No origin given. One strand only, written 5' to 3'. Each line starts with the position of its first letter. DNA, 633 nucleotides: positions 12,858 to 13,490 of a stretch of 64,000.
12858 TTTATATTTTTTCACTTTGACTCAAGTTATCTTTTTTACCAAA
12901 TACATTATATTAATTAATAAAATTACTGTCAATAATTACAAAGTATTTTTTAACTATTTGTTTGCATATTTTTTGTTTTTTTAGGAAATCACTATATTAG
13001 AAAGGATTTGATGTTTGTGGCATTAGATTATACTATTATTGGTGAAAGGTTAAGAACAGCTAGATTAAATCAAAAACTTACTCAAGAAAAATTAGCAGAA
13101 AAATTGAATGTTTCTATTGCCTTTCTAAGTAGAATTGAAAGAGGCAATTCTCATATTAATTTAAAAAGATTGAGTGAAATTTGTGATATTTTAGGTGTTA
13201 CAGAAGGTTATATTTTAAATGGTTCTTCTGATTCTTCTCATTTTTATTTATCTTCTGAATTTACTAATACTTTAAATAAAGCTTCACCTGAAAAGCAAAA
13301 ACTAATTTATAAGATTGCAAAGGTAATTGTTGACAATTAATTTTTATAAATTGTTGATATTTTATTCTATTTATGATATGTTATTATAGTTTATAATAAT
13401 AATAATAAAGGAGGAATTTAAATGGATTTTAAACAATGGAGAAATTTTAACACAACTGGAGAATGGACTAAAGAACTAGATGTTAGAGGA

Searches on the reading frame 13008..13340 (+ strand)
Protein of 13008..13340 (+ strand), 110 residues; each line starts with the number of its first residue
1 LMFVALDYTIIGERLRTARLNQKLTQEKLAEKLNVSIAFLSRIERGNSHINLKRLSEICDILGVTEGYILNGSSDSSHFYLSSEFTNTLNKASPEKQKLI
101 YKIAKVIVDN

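Call 11: search_protein_families(library=ncbifam, proteins=[window:13008-13340:+], max_evalue=0.01)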
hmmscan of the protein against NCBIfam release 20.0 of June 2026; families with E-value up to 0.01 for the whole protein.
window:13008-13340:+ (110 aa): 22 families
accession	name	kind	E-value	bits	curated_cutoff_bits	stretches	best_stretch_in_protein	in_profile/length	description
TIGR03070.1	couple_hipB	subfamily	3.6e-12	46.1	71.65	1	10-64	2-56/58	type II toxin-antitoxin system Y4mF family antitoxin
NF041951.1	phage_RstR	subfamily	4.7e-10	39.7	80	1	11-105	3-97/108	RstR family transcriptional repressor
NF047948.1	male_kill_WMK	equivalog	2.6e-09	36.9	300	1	7-71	3-66/300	WO male-killing family protein Wmk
NF041677.1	trans_regClgR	equivalog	4.6e-09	36.4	170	1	9-78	7-76/113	transcriptional regulator ClgR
NF006015.0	PRK08154.1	subfamily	2.9e-08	33.2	204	1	11-98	31-119/314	anaerobic benzoate catabolism transcriptional regulator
NF007257.0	PRK09706.1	subfamily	9.7e-08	31.9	101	1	9-78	4-73/135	transcriptional repressor DicA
NF038139.1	Reg_Aceta_RamB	equivalog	1.1e-06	27.6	700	1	9-69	1-61/465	acetate metabolism transcriptional regulator RamB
NF010465.0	PRK13890.1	equivalog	4e-06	26.9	96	1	21-71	16-66/121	conjugal transfer protein TrbA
NF058600.1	TransRegSco1979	equivalog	3.2e-05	23.1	350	1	9-66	7-64/280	Sco1979 family transcriptional regulator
TIGR00270.2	TIGR00270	equivalog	3.4e-05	23.7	110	1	12-53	77-118/159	multiprotein bridging factor aMBF1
NF041575.1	antitoxPezA_Strep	equivalog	4.9e-05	23.3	290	1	10-65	1-56/158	type II toxin-antitoxin system antitoxin PezA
NF040522.1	VC1465_fam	subfamily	0.00094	19.2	70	1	16-52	2-38/111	VC1465 family Xer recombination activation factor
NF041534.1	rodZ_Strepcoccus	equivalog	0.001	18.3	375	1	11-46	6-41/275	cytoskeleton protein RodZ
NF008109.0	PRK10856.1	equivalog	0.0018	18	208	1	11-52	15-56/334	cytoskeleton protein RodZ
TIGR02607.1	antidote_HigA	equivalog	0.0024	17.6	47.7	1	9-70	5-67/81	HigA family addiction module antitoxin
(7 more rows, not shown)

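Call 12: search_protein_families(library=pfam, proteins=[window:13008-13340:+], max_evalue=0.01)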
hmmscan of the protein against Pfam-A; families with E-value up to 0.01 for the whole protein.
window:13008-13340:+ (110 aa): 8 families
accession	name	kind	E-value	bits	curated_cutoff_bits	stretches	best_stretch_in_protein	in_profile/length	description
PF01381.28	HTH_3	-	2.1e-14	53.7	23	1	15-68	1-54/55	Helix-turn-helix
PF13560.12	HTH_31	-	1.2e-10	41.9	27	1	11-66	2-58/64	Helix-turn-helix domain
PF12844.13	HTH_19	-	1.7e-10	41.1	30.2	1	12-72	1-61/64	Helix-turn-helix domain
PF13443.12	HTH_26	-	2.3e-06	28.2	22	1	22-67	9-55/63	Cro/C1-type HTH DNA-binding domain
PF13413.12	HTH_25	-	1.6e-05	25.1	24.6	1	14-47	1-34/62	Helix-turn-helix domain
PF01371.25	Trp_repressor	-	5.7e-05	23.5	27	1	11-45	35-71/88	Trp repressor protein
PF04545.22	Sigma70_r4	-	0.0011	18.9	24.1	0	19-45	16-42/50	Sigma-70, region 4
PF13744.12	HTH_37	-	0.0075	16.5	27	0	19-63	27-72/80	Helix-turn-helix domain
